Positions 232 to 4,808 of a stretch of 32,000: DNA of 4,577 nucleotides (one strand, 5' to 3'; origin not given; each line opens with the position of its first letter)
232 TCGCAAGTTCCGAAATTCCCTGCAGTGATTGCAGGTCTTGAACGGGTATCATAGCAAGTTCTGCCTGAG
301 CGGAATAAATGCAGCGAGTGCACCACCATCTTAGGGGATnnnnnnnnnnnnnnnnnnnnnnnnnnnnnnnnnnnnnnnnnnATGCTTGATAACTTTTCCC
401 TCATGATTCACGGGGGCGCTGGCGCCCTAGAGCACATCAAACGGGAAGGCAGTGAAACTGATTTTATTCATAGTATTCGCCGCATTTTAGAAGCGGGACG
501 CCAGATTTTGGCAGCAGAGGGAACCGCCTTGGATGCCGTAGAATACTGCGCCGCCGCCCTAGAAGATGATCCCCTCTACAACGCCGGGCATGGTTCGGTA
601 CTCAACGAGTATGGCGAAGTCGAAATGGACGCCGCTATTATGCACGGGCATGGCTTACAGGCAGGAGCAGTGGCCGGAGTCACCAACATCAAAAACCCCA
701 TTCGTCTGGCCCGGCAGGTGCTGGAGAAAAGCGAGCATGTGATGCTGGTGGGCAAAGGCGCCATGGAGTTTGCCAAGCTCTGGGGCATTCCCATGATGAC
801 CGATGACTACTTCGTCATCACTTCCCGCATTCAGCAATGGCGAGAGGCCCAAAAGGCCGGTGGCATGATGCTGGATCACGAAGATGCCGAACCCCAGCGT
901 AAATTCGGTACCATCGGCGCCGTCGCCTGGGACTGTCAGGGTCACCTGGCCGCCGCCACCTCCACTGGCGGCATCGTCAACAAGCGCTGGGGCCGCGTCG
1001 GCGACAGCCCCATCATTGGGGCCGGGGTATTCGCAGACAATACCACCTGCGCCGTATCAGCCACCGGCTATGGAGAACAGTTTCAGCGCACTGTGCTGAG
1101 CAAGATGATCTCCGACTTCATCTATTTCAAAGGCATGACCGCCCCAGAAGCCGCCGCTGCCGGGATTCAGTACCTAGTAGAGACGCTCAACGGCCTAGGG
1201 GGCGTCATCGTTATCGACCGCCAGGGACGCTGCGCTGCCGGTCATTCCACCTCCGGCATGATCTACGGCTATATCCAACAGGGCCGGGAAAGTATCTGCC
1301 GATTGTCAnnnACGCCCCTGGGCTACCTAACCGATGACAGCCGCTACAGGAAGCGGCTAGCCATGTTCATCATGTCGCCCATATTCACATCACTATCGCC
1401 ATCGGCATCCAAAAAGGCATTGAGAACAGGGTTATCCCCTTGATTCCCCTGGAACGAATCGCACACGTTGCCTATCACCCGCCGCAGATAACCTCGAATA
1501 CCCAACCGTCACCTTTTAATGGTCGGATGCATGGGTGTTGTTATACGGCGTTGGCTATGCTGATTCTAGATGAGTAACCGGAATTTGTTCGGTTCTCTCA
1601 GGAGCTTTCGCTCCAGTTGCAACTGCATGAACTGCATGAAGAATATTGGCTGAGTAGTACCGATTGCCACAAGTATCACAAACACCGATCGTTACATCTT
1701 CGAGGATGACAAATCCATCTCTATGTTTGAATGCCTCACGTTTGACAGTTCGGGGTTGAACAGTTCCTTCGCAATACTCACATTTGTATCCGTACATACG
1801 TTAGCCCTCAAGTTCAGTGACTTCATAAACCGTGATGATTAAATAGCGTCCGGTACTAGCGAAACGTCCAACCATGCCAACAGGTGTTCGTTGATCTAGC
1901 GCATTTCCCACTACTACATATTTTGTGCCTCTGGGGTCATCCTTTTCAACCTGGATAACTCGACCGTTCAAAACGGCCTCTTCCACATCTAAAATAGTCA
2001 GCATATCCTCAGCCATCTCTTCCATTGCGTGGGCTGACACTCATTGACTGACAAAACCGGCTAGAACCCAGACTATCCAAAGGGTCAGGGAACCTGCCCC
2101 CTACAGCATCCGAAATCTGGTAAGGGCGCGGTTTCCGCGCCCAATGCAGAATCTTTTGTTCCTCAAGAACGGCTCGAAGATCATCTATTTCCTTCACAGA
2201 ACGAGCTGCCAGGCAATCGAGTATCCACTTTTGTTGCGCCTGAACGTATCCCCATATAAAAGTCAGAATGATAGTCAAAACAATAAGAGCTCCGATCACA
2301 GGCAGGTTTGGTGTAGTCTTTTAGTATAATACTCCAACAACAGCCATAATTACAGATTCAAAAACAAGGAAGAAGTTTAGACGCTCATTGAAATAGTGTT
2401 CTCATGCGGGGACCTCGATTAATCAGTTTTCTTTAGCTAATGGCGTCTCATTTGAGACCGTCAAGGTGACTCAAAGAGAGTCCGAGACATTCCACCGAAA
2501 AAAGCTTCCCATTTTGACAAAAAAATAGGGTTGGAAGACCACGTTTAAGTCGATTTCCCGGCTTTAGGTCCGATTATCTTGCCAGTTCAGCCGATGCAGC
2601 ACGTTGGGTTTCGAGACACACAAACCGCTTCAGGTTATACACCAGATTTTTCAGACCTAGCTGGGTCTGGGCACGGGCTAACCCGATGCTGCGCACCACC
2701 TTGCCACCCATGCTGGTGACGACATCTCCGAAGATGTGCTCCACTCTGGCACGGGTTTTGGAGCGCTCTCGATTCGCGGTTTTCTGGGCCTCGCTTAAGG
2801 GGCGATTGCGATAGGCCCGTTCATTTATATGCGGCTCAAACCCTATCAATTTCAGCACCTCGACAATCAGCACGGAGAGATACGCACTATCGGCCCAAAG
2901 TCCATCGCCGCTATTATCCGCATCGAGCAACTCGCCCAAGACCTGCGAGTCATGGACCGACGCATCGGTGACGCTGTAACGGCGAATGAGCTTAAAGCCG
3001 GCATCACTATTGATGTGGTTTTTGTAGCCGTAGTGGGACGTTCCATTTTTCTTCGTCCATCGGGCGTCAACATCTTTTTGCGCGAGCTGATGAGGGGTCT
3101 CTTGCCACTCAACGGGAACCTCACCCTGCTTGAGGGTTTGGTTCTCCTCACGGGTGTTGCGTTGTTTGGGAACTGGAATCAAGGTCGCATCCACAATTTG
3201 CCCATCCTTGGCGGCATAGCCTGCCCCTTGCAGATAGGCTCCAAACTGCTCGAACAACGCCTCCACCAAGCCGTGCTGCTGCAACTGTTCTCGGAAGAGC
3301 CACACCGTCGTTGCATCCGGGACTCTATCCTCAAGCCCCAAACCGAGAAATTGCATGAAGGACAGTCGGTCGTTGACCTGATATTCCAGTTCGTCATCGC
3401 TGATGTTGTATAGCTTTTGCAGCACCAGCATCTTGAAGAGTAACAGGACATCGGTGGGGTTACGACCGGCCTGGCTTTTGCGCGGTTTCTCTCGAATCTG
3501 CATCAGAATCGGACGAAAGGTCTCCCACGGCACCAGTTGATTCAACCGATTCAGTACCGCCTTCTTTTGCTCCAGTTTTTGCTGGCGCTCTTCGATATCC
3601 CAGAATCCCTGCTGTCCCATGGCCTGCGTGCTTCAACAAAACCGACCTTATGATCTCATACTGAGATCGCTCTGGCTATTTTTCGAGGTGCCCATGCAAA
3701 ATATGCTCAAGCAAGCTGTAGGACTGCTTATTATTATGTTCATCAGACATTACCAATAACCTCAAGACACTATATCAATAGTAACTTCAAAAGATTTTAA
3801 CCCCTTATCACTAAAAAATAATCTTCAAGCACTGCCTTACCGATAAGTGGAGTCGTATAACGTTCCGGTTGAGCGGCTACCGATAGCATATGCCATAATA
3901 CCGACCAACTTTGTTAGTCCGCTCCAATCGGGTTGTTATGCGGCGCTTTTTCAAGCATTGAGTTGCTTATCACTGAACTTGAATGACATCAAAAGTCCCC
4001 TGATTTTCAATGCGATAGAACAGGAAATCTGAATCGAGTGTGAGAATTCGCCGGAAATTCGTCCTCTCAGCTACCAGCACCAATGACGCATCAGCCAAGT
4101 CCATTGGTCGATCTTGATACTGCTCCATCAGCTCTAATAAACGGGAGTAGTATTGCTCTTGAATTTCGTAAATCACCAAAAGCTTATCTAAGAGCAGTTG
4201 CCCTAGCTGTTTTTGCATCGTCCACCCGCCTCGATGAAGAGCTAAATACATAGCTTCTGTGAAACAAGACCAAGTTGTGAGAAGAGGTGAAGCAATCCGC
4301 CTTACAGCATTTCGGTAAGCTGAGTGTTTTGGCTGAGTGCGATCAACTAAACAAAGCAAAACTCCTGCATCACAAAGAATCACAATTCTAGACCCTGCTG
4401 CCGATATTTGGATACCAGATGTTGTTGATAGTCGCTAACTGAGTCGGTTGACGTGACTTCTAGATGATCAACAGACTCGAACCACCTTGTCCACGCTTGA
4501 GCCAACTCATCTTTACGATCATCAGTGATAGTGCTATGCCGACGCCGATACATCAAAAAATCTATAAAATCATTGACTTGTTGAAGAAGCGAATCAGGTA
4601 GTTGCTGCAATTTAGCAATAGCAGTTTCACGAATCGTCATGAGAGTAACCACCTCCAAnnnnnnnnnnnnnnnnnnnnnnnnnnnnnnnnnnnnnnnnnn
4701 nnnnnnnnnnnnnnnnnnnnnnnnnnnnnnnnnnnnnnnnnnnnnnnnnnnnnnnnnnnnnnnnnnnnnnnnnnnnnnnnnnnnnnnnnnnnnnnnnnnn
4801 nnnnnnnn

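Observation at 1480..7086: Decayed chromosomal integron: an intI remnant facing a minus-strand array of cassette-like modules, each followed by an attC-like hairpin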

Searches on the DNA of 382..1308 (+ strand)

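Call 64: search_with_rna_model(model_id=R2, sources=[L087, L088, L089, L090], max_evalue=1)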
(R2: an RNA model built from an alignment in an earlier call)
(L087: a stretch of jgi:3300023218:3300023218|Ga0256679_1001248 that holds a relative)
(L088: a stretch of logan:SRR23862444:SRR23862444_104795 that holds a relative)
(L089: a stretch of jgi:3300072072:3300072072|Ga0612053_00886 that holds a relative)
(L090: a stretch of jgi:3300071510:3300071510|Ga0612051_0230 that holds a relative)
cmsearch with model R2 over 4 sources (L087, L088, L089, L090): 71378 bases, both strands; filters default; matches with E-value up to 1: 0.
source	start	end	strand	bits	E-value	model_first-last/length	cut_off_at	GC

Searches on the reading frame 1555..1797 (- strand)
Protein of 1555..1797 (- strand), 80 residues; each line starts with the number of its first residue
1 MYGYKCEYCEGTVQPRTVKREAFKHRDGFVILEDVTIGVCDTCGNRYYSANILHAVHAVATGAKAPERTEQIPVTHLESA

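Call 3: search_protein_families(library=ncbifam, proteins=[window:1555-1797:-], max_evalue=0.01)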
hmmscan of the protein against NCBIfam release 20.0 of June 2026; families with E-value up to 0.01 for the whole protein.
window:1555-1797:- (80 aa): 2 families
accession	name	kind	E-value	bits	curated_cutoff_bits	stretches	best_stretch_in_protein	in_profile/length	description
TIGR03831.1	YgiT_finger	domain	1.2e-08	35.1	20.2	1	6-50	1-45/46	YgiT-type zinc finger protein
TIGR03830.1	CxxCG_CxxCG_HTH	subfamily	0.00016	21.5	61.8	1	6-66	1-60/127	type II TA system antitoxin MqsA family protein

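Call 4: search_protein_families(library=pfam, proteins=[window:1555-1797:-], max_evalue=0.01)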
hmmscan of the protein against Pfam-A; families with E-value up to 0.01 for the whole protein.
window:1555-1797:- (80 aa): 1 family
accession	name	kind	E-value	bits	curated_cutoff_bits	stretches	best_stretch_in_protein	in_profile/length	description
PF24042.1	DUF7351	-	0.0069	16.6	31.2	1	6-61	69-118/177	Domain of unknown function (DUF7351)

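Call 40: search_protein_families(library=padloc, proteins=[window:1555-1797:-], max_evalue=0.001)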
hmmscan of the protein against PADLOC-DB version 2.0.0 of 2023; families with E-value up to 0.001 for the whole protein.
window:1555-1797:- (80 aa): 0 families

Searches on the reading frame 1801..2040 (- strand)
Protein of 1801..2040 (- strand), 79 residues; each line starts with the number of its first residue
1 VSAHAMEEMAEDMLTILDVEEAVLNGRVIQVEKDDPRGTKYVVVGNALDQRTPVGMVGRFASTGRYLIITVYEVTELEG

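Call 3: search_protein_families(library=ncbifam, proteins=[window:1801-2040:-], max_evalue=0.01)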
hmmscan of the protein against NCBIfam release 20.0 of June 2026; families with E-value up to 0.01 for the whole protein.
window:1801-2040:- (79 aa): 0 families

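Call 4: search_protein_families(library=pfam, proteins=[window:1801-2040:-], max_evalue=0.01)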
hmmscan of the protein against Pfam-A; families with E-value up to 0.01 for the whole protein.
window:1801-2040:- (79 aa): 1 family
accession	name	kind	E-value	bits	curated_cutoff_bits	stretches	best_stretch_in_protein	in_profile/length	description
PF14076.12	DUF4258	-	3.2e-13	50.2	25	1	1-73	1-71/71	Domain of unknown function (DUF4258)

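Call 40: search_protein_families(library=padloc, proteins=[window:1801-2040:-], max_evalue=0.001)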
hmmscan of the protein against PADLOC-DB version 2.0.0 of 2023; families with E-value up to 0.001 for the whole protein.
window:1801-2040:- (79 aa): 0 families

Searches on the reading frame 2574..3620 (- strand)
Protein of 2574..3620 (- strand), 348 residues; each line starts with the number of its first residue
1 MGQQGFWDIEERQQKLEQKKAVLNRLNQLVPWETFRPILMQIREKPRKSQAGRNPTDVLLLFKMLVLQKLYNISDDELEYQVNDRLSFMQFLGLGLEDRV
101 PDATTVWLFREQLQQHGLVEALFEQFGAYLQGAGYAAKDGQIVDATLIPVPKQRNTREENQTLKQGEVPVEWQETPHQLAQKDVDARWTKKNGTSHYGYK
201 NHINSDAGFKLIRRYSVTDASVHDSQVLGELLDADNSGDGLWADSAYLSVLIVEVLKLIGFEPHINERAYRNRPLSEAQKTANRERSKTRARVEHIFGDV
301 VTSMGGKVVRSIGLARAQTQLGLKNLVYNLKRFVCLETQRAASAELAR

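Call 3: search_protein_families(library=ncbifam, proteins=[window:2574-3620:-], max_evalue=0.01)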
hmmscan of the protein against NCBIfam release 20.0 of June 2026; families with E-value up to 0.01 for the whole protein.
window:2574-3620:- (348 aa): 8 families
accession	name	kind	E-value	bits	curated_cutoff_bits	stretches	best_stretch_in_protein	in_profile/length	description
NF033581.1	transpos_IS5_4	equivalog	2.8e-88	296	140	1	23-330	2-284/285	IS5 family transposase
NF033551.1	transpos_IS1182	equivalog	2e-43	149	270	3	15-165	16-163/488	IS1182 family transposase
NF033593.1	transpos_ISNCY_1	equivalog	1e-12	47.5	325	1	21-146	11-138/444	ISNCY family transposase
NF033580.1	transpos_IS5_3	equivalog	9.9e-11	41.7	110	1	97-298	52-226/258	IS5 family transposase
NF033578.1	transpos_IS5_1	equivalog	2.9e-09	36.5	275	1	15-149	12-145/419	IS5 family transposase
NF033520.1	transpos_IS982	equivalog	4.8e-09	36.2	130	1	165-331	97-242/243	IS982 family transposase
NF033579.1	transpos_IS5_2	equivalog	2.3e-08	33.8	140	1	196-331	137-288/289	IS5 family transposase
NF033592.1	transpos_IS4_1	equivalog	0.00037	19.7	115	0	72-250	43-189/332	IS4 family transposase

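Call 4: search_protein_families(library=pfam, proteins=[window:2574-3620:-], max_evalue=0.01)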
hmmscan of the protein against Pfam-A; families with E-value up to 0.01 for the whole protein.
window:2574-3620:- (348 aa): 4 families
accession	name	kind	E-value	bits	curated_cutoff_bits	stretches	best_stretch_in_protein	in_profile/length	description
PF01609.27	DDE_Tnp_1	-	5.3e-28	98.6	23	1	138-330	4-200/200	Transposase DDE domain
PF05598.16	DUF772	-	1.1e-22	80.3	23.1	1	52-126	1-74/74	Transposase domain (DUF772)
PF13751.12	DDE_Tnp_1_6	-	1e-06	29.5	25.1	1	264-333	56-124/125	Transposase DDE domain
PF13359.12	DDE_Tnp_4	-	7e-05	22.9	24.8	1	195-300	26-127/158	DDE superfamily endonuclease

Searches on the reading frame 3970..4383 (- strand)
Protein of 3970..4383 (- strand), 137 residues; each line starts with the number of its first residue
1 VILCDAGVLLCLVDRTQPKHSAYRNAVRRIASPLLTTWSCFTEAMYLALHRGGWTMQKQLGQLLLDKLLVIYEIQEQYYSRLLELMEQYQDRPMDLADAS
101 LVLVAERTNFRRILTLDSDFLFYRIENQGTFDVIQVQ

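Call 3: search_protein_families(library=ncbifam, proteins=[window:3970-4383:-], max_evalue=0.01)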
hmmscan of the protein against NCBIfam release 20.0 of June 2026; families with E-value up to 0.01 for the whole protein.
window:3970-4383:- (137 aa): 1 family
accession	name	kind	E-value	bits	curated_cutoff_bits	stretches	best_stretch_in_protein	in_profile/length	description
TIGR00028.1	Mtu_PIN_fam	subfamily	4.3e-07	30.3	73.6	1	1-121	2-130/143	TA system VapC family ribonuclease toxin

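Call 4: search_protein_families(library=pfam, proteins=[window:3970-4383:-], max_evalue=0.01)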
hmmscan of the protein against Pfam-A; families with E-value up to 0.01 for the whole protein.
window:3970-4383:- (137 aa): 1 family
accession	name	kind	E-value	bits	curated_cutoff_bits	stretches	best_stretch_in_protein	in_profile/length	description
PF01850.27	PIN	-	1.2e-09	39.3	23.6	1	2-120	1-114/120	PIN domain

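Call 40: search_protein_families(library=padloc, proteins=[window:3970-4383:-], max_evalue=0.001)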
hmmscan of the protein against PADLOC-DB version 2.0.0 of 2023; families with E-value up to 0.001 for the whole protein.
window:3970-4383:- (137 aa): 0 families

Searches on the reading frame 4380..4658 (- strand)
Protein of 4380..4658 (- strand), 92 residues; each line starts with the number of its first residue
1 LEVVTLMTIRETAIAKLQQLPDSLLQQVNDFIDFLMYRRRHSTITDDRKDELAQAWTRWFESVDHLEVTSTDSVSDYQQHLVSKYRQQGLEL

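Call 3: search_protein_families(library=ncbifam, proteins=[window:4380-4658:-], max_evalue=0.01)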
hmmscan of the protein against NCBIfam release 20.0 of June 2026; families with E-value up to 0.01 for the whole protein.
window:4380-4658:- (92 aa): 1 family
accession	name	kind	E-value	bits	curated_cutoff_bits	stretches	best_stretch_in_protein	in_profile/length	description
NF050009.1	TA_VapB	equivalog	1.4e-07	31.9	60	1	14-45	2-33/65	type II toxin-antitoxin system VapB family antitoxin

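Call 4: search_protein_families(library=pfam, proteins=[window:4380-4658:-], max_evalue=0.01)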
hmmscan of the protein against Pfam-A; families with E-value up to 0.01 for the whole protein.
window:4380-4658:- (92 aa): 1 family
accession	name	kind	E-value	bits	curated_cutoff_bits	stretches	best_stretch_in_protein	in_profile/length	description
PF10047.15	DUF2281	-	3.6e-06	27.9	26.5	1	15-48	4-36/64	Protein of unknown function (DUF2281)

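Call 40: search_protein_families(library=padloc, proteins=[window:4380-4658:-], max_evalue=0.001)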
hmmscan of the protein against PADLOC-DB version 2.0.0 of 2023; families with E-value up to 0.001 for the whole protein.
window:4380-4658:- (92 aa): 1 family
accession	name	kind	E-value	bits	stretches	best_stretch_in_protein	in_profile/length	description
PDLC02202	IetS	-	0.00049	16.4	1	2-84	102-182/780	-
